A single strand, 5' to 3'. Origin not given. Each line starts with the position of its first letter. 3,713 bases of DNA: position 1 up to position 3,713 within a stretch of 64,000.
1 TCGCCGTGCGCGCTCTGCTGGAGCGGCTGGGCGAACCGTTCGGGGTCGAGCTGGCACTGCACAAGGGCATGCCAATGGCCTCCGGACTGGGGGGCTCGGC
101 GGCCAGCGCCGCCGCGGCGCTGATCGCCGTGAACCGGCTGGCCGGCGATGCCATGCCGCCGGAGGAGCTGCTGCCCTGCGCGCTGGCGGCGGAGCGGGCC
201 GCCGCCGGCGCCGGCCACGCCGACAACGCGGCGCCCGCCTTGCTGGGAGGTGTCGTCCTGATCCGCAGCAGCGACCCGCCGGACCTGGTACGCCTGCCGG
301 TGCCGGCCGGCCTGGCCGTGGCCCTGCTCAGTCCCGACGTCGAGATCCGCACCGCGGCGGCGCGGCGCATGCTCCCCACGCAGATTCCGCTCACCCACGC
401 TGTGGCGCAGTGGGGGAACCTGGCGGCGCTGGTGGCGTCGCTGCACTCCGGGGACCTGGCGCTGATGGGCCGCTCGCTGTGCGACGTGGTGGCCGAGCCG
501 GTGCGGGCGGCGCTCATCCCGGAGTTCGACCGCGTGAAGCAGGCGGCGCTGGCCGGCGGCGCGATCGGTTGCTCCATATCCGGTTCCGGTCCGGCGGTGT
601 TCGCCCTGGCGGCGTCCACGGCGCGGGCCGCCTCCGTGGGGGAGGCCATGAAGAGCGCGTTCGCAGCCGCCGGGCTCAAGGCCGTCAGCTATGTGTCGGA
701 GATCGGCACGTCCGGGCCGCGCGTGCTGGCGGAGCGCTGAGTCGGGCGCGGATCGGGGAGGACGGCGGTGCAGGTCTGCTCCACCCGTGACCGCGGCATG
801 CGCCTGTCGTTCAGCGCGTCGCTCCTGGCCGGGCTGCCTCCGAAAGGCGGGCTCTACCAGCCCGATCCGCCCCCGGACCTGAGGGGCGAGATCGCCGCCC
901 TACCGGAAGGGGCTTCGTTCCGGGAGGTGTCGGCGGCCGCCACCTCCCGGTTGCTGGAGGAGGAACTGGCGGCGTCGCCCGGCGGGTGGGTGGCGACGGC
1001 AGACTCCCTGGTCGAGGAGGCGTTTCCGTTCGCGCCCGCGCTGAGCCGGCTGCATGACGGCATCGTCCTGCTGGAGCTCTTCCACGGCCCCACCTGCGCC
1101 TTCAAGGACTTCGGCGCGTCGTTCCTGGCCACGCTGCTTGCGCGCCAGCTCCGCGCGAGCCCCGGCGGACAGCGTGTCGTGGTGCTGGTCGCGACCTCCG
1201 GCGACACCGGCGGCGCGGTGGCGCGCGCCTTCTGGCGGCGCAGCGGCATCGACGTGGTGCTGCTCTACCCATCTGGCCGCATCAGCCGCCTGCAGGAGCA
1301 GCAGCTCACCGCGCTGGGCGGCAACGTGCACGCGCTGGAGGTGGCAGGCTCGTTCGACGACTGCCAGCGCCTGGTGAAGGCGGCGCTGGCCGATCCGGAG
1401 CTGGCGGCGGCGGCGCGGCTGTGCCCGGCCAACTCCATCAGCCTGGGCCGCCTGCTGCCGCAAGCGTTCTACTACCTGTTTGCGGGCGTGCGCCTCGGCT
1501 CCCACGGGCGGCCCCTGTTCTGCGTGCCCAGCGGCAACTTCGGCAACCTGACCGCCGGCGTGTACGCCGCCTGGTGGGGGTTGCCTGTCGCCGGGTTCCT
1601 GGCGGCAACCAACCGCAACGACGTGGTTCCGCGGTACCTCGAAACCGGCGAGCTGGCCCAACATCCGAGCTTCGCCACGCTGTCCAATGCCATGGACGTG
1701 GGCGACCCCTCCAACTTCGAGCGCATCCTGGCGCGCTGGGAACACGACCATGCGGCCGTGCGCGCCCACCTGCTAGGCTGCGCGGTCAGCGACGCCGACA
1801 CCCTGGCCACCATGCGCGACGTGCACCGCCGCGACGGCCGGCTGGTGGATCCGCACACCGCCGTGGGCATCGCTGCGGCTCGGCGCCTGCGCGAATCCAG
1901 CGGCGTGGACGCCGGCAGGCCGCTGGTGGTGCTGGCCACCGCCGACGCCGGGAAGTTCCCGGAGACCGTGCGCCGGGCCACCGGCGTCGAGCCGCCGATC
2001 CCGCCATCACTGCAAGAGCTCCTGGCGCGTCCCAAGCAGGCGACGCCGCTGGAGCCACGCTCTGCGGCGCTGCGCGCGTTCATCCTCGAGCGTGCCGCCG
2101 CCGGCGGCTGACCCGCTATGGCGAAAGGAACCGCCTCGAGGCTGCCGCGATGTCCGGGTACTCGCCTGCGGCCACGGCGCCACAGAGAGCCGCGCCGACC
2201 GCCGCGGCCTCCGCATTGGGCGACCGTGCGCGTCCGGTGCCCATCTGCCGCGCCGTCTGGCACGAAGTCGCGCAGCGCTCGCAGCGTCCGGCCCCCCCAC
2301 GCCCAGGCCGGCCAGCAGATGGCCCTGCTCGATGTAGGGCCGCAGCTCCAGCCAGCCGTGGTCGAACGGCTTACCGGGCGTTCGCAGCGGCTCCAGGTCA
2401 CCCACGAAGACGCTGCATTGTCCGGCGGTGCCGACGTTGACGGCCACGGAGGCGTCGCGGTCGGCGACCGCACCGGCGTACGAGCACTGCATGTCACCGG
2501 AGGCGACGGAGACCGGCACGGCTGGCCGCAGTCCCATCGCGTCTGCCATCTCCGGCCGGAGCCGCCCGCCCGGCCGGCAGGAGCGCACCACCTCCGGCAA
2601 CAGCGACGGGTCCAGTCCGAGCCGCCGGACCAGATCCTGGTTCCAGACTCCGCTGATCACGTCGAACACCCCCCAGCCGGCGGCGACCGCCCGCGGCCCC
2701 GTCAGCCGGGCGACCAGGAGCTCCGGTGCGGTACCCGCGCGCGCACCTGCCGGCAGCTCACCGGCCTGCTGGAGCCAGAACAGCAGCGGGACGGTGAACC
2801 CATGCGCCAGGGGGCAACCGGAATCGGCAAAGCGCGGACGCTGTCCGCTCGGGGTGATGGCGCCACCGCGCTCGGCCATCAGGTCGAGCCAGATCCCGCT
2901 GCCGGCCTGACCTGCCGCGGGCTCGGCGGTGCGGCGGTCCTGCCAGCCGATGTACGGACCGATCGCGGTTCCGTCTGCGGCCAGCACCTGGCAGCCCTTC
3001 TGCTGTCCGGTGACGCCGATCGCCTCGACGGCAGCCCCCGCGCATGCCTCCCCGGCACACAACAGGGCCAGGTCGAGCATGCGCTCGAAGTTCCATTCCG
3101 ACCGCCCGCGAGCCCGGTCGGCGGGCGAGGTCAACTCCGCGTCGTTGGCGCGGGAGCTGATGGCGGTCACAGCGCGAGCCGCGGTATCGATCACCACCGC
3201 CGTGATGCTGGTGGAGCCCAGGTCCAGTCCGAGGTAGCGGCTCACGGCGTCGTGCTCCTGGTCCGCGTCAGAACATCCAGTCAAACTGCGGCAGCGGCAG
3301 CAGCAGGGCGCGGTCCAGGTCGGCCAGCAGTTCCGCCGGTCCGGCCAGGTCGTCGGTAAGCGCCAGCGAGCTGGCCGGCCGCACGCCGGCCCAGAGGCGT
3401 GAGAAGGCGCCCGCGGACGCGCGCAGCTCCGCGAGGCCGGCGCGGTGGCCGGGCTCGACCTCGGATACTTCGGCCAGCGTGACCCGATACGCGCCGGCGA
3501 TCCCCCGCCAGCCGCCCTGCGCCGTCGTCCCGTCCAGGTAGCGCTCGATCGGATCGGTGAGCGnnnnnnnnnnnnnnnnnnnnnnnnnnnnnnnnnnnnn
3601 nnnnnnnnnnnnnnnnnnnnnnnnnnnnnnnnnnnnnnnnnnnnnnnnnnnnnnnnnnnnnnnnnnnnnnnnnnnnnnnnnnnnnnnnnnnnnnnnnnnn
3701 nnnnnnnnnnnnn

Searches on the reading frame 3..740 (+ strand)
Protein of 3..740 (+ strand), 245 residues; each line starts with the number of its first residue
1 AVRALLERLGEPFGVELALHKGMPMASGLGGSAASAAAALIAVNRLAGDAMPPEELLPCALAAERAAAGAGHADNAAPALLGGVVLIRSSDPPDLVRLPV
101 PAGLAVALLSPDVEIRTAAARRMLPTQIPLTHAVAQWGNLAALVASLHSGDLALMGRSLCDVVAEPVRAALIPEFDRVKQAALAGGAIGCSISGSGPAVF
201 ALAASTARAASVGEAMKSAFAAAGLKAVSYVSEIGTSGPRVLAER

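Call 83: search_protein_families(library=pfam, proteins=[window:3-740:+], max_evalue=0.001)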
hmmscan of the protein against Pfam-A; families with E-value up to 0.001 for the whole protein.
window:3-740:+ (245 aa): 2 families
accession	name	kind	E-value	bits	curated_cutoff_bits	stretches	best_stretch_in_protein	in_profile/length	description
PF00288.32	GHMP_kinases_N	-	2.2e-17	63.5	22.3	1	1-83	6-87/87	GHMP kinases N terminal domain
PF08544.19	GHMP_kinases_C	-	4e-13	50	21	1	144-221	2-84/85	GHMP kinases C terminal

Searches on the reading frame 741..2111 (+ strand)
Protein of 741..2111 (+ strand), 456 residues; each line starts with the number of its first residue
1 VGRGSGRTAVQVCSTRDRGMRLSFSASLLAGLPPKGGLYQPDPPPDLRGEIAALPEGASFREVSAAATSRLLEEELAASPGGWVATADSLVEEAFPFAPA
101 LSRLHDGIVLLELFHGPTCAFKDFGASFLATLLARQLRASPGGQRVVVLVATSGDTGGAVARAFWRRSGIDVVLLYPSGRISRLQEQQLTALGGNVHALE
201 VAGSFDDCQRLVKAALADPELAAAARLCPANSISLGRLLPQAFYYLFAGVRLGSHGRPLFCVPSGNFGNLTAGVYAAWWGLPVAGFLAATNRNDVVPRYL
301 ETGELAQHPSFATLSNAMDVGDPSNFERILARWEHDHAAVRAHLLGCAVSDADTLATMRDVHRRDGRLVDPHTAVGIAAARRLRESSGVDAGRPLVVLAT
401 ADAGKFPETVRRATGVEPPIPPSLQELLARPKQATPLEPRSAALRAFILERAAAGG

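Call 83: search_protein_families(library=pfam, proteins=[window:741-2111:+], max_evalue=0.001)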
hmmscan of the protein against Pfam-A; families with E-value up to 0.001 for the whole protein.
window:741-2111:+ (456 aa): 3 families
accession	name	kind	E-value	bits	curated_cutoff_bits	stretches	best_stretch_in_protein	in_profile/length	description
PF00291.31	PALP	-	4e-26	92.5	35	1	100-400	15-294/295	Pyridoxal-phosphate dependent enzyme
PF14821.11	Thr_synth_N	-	9.7e-07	29.3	25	1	13-76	3-66/79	Threonine synthase N terminus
PF24857.1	THR4_C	-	4.2e-06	27.2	27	1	373-436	1-70/85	Threonine synthase, C-terminal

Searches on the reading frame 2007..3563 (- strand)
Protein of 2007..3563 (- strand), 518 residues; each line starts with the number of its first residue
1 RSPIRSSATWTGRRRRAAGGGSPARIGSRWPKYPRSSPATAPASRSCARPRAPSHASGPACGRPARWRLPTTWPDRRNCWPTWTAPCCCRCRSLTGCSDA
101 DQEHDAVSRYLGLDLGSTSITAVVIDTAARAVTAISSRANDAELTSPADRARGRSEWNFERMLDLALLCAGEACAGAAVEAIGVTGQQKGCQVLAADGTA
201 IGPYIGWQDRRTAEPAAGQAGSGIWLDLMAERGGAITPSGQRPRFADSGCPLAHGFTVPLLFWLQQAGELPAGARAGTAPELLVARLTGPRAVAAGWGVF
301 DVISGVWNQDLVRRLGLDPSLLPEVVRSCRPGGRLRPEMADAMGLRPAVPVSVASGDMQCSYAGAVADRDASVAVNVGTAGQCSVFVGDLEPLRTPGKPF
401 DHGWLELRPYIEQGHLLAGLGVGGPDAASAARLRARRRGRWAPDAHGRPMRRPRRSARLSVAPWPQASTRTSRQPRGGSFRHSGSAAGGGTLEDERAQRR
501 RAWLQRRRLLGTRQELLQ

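Call 83: search_protein_families(library=pfam, proteins=[window:2007-3563:-], max_evalue=0.001)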
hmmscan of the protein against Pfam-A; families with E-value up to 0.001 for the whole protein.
window:2007-3563:- (518 aa): 1 family
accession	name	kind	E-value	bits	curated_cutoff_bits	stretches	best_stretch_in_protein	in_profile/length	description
PF00370.27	FGGY_N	-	2.6e-25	89.9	28.8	1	110-362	2-243/245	FGGY family of carbohydrate kinases, N-terminal domain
